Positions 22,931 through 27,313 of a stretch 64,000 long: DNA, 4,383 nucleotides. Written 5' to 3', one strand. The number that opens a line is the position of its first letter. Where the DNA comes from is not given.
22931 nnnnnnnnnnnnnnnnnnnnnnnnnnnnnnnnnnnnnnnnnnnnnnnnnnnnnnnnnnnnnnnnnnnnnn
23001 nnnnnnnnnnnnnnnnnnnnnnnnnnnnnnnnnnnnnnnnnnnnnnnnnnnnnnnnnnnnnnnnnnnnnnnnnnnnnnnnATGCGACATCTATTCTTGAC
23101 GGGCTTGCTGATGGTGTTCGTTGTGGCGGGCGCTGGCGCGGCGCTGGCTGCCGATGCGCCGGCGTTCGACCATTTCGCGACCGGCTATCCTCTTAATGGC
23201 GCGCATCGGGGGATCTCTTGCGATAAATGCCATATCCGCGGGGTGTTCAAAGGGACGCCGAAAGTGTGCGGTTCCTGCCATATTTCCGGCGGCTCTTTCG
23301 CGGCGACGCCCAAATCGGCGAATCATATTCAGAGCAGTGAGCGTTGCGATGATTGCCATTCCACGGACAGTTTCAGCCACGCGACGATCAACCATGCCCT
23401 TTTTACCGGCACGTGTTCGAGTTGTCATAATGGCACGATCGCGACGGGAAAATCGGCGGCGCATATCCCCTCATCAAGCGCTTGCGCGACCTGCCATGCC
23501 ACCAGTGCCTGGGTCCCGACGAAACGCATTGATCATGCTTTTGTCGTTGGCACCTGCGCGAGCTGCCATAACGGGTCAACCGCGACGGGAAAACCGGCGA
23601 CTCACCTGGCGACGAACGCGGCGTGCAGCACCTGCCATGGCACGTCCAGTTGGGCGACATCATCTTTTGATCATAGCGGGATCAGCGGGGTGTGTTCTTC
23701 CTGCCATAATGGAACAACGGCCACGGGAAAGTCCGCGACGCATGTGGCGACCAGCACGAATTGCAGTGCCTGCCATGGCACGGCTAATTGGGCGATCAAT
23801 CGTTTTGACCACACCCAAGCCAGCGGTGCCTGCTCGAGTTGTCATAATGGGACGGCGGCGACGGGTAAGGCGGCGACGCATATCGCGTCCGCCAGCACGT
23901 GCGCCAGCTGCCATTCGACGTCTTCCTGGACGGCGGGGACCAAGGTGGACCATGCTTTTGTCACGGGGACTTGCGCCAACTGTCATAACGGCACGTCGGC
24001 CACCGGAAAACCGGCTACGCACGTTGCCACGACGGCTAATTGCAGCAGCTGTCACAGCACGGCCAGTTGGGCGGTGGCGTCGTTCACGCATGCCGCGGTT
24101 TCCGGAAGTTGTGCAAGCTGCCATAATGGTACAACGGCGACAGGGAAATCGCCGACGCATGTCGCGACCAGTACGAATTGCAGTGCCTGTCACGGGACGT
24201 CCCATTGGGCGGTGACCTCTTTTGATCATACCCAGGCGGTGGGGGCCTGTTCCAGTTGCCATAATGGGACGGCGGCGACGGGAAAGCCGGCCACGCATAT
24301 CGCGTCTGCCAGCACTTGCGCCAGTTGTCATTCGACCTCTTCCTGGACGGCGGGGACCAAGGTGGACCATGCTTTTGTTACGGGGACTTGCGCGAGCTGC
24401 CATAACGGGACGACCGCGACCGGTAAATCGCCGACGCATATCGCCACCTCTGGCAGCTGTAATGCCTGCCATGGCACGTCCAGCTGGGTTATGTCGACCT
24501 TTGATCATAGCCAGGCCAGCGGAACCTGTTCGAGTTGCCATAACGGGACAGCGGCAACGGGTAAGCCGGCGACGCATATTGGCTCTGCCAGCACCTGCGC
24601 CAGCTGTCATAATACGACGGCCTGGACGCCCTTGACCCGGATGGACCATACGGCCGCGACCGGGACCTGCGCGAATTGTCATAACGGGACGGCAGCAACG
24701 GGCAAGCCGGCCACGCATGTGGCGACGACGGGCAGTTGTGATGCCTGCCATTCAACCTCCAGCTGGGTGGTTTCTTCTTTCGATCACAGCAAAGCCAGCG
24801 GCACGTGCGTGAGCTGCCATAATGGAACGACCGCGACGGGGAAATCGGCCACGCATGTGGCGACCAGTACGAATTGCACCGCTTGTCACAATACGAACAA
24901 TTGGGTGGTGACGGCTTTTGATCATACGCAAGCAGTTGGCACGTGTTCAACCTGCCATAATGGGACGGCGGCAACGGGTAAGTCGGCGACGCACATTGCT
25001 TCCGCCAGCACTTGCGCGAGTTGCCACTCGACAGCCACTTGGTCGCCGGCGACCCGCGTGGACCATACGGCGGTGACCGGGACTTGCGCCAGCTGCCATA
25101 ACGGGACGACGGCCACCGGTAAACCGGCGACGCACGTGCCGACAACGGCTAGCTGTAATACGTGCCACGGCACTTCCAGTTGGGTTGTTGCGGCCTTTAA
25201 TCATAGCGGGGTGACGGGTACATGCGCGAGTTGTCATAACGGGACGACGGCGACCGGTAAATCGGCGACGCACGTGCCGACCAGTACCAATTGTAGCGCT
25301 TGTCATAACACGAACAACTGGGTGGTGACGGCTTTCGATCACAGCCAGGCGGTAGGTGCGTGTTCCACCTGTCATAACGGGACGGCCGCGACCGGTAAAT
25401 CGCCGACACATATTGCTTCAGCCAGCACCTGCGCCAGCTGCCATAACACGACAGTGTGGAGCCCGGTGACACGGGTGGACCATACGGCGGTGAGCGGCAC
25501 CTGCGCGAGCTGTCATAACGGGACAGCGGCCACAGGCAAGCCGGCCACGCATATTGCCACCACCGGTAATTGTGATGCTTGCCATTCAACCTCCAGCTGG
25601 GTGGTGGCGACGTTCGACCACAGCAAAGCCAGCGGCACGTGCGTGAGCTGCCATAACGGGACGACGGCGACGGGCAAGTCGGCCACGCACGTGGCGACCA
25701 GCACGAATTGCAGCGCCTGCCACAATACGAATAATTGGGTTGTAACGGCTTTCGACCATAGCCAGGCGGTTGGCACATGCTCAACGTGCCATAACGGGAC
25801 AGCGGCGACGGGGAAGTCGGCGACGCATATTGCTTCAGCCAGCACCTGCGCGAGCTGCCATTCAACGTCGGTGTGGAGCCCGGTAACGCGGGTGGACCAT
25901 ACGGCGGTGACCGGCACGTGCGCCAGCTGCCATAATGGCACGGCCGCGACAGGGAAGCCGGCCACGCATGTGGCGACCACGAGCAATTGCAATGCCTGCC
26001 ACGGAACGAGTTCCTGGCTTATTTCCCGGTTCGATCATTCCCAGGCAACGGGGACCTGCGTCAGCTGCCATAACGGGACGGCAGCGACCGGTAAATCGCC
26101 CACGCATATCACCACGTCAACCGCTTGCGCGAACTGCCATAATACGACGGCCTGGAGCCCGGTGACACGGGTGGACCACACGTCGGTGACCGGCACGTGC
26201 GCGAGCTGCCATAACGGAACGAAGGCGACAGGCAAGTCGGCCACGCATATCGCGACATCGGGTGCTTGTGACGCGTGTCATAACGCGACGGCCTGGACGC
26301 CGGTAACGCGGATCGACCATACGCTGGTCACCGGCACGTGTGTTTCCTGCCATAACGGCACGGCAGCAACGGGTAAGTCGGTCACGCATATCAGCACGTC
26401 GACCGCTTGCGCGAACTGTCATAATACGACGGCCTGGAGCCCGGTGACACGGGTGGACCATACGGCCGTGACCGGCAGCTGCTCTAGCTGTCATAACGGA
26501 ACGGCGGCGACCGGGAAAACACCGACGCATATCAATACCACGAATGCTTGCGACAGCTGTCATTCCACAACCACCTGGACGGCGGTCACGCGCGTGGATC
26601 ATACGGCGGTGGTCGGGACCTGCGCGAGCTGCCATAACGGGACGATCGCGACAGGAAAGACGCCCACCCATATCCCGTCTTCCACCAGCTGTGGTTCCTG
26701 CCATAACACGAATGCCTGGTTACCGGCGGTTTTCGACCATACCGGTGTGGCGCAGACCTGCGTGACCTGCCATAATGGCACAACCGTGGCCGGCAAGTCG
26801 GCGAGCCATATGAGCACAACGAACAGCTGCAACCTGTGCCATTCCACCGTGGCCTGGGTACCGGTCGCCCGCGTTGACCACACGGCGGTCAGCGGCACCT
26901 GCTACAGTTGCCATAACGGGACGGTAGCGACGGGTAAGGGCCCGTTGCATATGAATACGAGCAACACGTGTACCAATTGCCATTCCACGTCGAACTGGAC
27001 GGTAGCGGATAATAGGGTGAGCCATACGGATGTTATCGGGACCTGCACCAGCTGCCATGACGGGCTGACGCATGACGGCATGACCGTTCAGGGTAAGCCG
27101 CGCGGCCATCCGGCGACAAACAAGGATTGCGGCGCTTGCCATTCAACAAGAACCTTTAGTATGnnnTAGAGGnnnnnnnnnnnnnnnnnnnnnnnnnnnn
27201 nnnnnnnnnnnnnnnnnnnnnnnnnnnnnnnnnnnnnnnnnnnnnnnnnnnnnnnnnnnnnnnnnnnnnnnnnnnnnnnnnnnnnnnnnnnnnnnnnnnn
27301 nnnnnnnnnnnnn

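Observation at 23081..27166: Giant cytochrome is built from 46-47-aa double-haem modules arranged in a three-module higher-order repeat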

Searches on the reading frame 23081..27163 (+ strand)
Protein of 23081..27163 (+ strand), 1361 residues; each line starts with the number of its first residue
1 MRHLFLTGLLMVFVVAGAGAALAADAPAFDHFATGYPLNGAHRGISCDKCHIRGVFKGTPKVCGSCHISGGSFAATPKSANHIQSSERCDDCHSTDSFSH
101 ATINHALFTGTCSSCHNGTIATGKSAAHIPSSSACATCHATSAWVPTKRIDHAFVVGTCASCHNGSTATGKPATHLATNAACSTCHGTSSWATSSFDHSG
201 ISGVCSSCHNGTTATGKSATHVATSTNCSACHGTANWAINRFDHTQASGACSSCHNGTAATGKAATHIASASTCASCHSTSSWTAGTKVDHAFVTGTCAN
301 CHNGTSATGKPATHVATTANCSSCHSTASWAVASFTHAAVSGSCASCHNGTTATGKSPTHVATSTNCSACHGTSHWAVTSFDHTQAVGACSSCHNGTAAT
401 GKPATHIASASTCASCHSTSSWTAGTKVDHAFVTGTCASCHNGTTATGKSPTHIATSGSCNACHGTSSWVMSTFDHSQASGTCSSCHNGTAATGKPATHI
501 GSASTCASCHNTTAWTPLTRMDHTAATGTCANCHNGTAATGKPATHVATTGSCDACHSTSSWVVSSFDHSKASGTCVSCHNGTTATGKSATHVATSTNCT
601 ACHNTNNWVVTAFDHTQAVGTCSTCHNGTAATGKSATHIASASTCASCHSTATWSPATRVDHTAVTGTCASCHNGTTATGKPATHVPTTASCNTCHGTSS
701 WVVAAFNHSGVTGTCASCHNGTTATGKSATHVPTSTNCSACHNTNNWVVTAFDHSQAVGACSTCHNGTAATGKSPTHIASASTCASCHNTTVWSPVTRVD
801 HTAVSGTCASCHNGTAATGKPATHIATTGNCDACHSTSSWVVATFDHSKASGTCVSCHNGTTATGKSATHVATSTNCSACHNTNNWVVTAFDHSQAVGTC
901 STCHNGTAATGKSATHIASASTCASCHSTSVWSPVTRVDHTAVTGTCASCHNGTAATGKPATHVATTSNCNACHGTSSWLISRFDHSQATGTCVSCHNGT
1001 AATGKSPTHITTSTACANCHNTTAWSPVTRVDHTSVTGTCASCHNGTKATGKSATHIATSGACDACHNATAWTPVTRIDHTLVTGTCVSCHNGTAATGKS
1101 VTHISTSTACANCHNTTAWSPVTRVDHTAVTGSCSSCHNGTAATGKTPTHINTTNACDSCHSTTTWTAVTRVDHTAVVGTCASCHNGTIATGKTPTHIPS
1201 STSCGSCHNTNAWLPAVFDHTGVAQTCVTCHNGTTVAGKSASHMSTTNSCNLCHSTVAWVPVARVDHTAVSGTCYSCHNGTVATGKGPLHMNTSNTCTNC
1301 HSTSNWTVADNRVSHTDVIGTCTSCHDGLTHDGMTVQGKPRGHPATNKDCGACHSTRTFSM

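Call 6: search_protein_families(library=pfam, proteins=[window:23081-27163:+], max_evalue=0.01)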
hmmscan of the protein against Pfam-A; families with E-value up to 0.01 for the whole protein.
window:23081-27163:+ (1361 aa): 6 families
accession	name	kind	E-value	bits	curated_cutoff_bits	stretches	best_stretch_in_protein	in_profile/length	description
PF14522.11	Cytochrome_C7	-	1.3e-79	262.4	24.8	18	775-836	6-67/67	Cytochrome c7 and related cytochrome c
PF14537.11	Cytochrom_c3_2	-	7.6e-56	187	25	0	1290-1356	2-66/79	Cytochrome c3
PF09699.15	Paired_CXXCH_1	-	4e-42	142.1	20.6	2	1267-1303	1-38/41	Doubled CXXCH motif (Paired_CXXCH_1)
PF22113.1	Mtrc-MtrF_II-IV_dom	-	2.4e-39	135.1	30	4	1200-1357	5-166/176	Outer membrane cytochrome MtrC/MtrF-like, domains II/IV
PF02085.21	Cytochrom_CIII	-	1.5e-22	80.3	22.9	0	41-96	27-85/101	Class III cytochrome C family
PF18809.6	PBECR1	-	0.00034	21.5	27.6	0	588-617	71-102/104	phage-Barnase-EndoU-ColicinE5/D-RelE like nuclease1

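Call 7: search_protein_families(library=ncbifam, proteins=[window:23081-27163:+], max_evalue=0.01)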
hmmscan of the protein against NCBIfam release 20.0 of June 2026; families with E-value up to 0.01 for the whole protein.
window:23081-27163:+ (1361 aa): 9 families
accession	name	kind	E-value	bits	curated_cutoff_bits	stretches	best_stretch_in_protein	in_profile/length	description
TIGR03508.1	decahem_SO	subfamily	6.7e-67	225.7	192.2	12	1102-1256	65-221/258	DmsE family decaheme c-type cytochrome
NF041028.1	decahem_GSU2203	exception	4.1e-40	137.9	325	10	1103-1233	97-231/317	GSU2203 family decaheme c-type cytochrome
TIGR03153.1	cytochr_NrfH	equivalog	5.3e-21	75.1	134.2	0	57-103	25-69/138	cytochrome c nitrite reductase small subunit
NF045722.1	c3_cytochr_TmcA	equivalog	9.2e-20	70.8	114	0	1015-1076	59-119/125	acidic tetraheme cytochrome c3 TmcA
NF043011.1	CytC7_Geobact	equivalog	1.2e-19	70.6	120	0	961-1020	38-88/89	cytochrome c7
NF045713.1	CxxCH_16_HmcA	equivalog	8.5e-16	57.6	400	4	668-816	113-256/541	sulfate respiration complex hexadecaheme cytochrome HmcA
TIGR01905.1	paired_CXXCH_1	subfamily_domain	2e-15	56.4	25.2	0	1267-1303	1-38/41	doubled CXXCH domain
TIGR04257.1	nanowire_3heme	domain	1.1e-11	44.7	40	0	1173-1232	19-75/75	c(7)-type cytochrome triheme domain-containing protein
TIGR03507.1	decahem_SO1788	subfamily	2.2e-10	39.7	209.3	0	17-105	220-314/672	OmcA/MtrC family decaheme c-type cytochrome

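Call 8: find_encoding_contigs(protein=window:23081-27163:+, flank=10000, max_places=6)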
Protein window:23081-27163:+ (1361 aa): no gene with exactly this product is on record in the collection.

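Call 9: find_homologous_proteins(query=window:23081-27163:+, max_evalue=1e-10)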
Query window:23081-27163:+ (1361 aa): 2013 proteins with E <= 1e-10 among 8000 candidates; the best 120 are listed.
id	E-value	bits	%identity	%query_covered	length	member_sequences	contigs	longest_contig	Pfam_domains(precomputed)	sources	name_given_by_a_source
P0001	0.0e+0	1978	44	100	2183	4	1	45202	PF09699.16,PF14537.12,PF14522.12,PF22113.2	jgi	-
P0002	0.0e+0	1709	45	99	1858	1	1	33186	PF22383.2,PF09699.16,PF14537.12,PF02085.22,PF14522.12,PF22113.2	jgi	-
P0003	0.0e+0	1536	38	100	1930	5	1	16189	PF09699.16,PF14537.12,PF13435.12,PF02085.22,PF14522.12,PF22113.2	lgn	-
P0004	0.0e+0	1435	39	96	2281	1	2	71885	PF09699.16,PF14537.12,PF02085.22,PF14522.12,PF22113.2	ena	-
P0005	0.0e+0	1413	38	99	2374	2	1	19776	PF09699.16,PF14537.12,PF02085.22,PF00684.26,PF14522.12,PF22113.2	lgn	-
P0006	0.0e+0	1399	43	98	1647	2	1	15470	PF09699.16,PF14537.12,PF14522.12,PF22113.2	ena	-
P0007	0.0e+0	1345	39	98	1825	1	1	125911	PF09699.16,PF14537.12,PF02085.22,PF14522.12,PF22113.2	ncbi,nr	ncbi:MAG: hypothetical protein KGO53_00125 [Alphaproteobacteria bacterium]|nr:hypothetical protein [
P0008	0.0e+0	1343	38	99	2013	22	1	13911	PF09699.16,PF14537.12,PF13435.12,PF02085.22,PF00684.26,PF14522.12,PF22113.2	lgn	-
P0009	0.0e+0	1332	39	97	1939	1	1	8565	PF09699.16,PF14537.12,PF02085.22,PF14522.12,PF22113.2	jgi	jgi:hypothetical protein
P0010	0.0e+0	1326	42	99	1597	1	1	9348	PF09699.16,PF14537.12,PF02085.22,PF14522.12,PF22113.2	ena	-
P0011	0.0e+0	1307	40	97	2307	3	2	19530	PF09699.16,PF14537.12,PF13435.12,PF02085.22,PF14522.12,PF22113.2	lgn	-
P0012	0.0e+0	1285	39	96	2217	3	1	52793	PF09699.16,PF14537.12,PF02085.22,PF00684.26,PF14522.12,PF22113.2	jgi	jgi:hypothetical protein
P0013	0.0e+0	1258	40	92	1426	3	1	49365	PF09699.16,PF14537.12,PF02085.22,PF14522.12,PF22113.2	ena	-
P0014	0.0e+0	1257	40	92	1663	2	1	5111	PF09699.16,PF14537.12,PF02085.22,PF14522.12,PF10217.15,PF22113.2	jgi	jgi:Cytochrome c7 and related cytochrome c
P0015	0.0e+0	1216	38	95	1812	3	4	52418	PF14537.12,PF14522.12,PF22113.2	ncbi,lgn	-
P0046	0.0e+0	1012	38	99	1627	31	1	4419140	PF09699.16,PF14537.12,PF13435.12,PF02085.22,PF00684.26,PF14522.12,PF22113.2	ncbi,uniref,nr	ncbi:cytochrome c3 family protein [Ferribacterium limneticum]|uniref:cytochrome c3 family protein n=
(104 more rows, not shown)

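Call 21: find_encoding_contigs(protein=P0046, flank=8000, max_places=2)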
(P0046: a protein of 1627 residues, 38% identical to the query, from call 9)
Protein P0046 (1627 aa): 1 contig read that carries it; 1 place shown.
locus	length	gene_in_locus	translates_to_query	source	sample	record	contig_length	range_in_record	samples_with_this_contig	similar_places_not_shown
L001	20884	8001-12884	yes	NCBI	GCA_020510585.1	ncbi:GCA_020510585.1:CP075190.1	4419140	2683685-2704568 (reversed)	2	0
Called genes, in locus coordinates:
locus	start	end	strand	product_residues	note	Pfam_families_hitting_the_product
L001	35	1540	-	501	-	-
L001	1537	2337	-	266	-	PF20112:DUF6502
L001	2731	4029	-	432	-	PF13237:Fer4_10, PF14697:Fer4_21 (weak), PF12838:Fer4_7, PF00890:FAD_binding_2 (weak), PF07992:Pyr_redox_2, PF12831:FAD_oxidored (weak), PF13450:NAD_binding_8 (weak), PF13738:Pyr_redox_3, +9 more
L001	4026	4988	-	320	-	PF00990:GGDEF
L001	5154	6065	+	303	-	-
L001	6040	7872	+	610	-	PF02085:Cytochrom_CIII (weak), PF14522:Cytochrome_C7 (faint), PF14537:Cytochrom_c3_2 (faint), PF22113:Mtrc-MtrF_II-IV_dom (faint)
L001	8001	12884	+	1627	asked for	PF02085:Cytochrom_CIII (faint), PF09699:Paired_CXXCH_1 (faint), PF13435:Cytochrome_C554 (faint), PF14522:Cytochrome_C7 (faint), PF14537:Cytochrom_c3_2 (faint), PF22113:Mtrc-MtrF_II-IV_dom (faint), PF00684:DnaJ_CXXCXGXG (faint)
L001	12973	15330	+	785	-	PF13432:TPR_16 (weak), PF13525:YfiO (weak)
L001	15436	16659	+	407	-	PF23914:TPR_CcmH_CycH, PF13431:TPR_17 (faint), PF23892:Ig_CycH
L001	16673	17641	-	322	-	-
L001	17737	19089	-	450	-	PF08521:2CSK_N, PF26769:HAMP_PhoQ (weak), PF00512:HisKA, PF02518:HATPase_c, PF13581:HATPase_c_2 (weak)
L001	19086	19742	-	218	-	PF00072:Response_reg, PF00486:Trans_reg_C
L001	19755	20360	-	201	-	PF01292:Ni_hydr_CYTB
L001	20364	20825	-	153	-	PF09626:DHC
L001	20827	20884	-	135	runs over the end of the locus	PF09086:DUF1924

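Call 22: find_encoding_contigs(protein=P0001, flank=8000, max_places=2)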
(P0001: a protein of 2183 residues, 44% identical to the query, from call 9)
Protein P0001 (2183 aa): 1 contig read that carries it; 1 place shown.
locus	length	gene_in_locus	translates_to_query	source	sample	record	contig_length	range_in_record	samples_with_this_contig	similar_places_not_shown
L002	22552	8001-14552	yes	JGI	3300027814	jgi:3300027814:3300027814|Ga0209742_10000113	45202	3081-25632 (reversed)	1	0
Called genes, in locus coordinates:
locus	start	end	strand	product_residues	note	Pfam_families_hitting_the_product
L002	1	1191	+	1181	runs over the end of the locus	-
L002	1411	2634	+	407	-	PF13520:AA_permease_2, PF00324:AA_permease, PF03845:Spore_permease (weak)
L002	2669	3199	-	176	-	PF00027:cNMP_binding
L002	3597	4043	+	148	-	-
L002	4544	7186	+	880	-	PF02085:Cytochrom_CIII (faint), PF14522:Cytochrome_C7 (faint), PF09699:Paired_CXXCH_1 (faint), PF14537:Cytochrom_c3_2 (faint), PF22113:Mtrc-MtrF_II-IV_dom (weak), PF00801:PKD, PF18911:PKD_4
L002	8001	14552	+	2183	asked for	PF09699:Paired_CXXCH_1 (faint), PF14522:Cytochrome_C7 (weak), PF14537:Cytochrom_c3_2 (faint), PF22113:Mtrc-MtrF_II-IV_dom (weak)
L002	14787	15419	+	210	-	-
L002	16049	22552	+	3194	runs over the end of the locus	?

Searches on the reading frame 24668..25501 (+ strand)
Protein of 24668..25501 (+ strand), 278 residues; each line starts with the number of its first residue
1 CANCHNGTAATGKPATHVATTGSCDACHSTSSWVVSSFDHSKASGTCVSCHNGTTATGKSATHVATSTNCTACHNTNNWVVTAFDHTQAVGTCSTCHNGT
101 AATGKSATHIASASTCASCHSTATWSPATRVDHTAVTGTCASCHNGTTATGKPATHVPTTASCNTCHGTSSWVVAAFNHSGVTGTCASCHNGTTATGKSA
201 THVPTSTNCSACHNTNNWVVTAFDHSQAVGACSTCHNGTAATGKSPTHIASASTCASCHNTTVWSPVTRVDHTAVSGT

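Call 26: search_solved_structures(query=window:24668-25501:+, max_evalue=0.01, show_alignments=2)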
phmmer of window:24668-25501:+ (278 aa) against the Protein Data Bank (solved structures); distinct sequences matched with E-value up to 0.01: 5.
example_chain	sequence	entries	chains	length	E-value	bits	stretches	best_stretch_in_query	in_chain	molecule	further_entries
9eov_A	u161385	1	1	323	1.3e-06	31.3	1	91-219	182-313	Extracellular iron oxide respiratory system surface decaheme cytochrome c component MtrC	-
6r2q_A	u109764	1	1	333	8.9e-06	28.5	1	91-238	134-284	Cystathionine beta-synthase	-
28pb_A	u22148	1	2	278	0.0027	20.4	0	104-239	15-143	Cytochrome c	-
6f0k_A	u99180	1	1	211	0.0035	20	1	92-191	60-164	Cytochrome c family protein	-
8k9e_A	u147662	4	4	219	0.0055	19.4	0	86-192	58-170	Cytochrome c7-like domain-containing protein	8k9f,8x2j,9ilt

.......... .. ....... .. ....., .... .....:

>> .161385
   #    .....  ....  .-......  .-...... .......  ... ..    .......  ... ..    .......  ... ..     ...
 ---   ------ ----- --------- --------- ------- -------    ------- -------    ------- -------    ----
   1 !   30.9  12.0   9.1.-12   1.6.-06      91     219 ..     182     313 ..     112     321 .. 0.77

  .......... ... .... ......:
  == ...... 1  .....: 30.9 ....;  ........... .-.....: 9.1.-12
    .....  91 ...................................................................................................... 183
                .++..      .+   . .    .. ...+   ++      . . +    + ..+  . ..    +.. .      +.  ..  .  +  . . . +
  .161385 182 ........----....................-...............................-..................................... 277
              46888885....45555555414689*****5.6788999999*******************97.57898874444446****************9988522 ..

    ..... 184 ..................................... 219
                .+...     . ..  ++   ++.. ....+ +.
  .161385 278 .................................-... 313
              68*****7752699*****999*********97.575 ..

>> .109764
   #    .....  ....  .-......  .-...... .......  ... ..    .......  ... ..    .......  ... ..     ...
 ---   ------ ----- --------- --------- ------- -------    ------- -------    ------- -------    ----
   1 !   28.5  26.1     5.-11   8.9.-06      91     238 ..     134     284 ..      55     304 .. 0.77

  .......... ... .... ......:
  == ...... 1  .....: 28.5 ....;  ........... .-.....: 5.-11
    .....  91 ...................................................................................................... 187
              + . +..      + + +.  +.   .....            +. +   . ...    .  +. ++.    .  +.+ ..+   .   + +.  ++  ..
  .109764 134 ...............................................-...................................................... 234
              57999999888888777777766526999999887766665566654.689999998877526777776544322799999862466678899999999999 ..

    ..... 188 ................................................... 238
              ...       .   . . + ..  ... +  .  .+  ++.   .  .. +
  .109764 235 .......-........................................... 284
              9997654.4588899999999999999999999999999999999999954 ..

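Call 35: predict_structure(alignment_id=A1)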
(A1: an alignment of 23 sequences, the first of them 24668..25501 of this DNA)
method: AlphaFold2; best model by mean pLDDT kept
length: 278 residues; sequences in the alignment: 23
mean_pLDDT: 50.7   pTM: 0.23
mean pLDDT of the five models: 50.7, 50.3, 45.3, 41.1, 33.6
residues with pLDDT >= 90: 0; 70-90: 0; 50-70: 159; < 50: 119
segments of 3 or more residues with pLDDT < 50: 1-6, 27-29, 32-37, 66-68, 73-75, 79-81, 86-114, 124-127, 135-157, 171-174, 241-254, 263-266, 274-278
pLDDT, mean of each block of 10 residues (from residue 1): 49 52 50 50 53 53 50 50 49 47 44 50 49 48 43 45 53 51 56 56 59 59 53 55 45 50 50 46
secondary structure, 60 per line:
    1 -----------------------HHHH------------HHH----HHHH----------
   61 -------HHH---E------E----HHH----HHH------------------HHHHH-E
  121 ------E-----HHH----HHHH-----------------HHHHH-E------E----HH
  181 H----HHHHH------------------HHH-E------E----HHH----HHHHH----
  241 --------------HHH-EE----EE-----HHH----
elements in order: H24-27 H47-50 H114-118 H140-143 H161-165 H186-190 H232-236
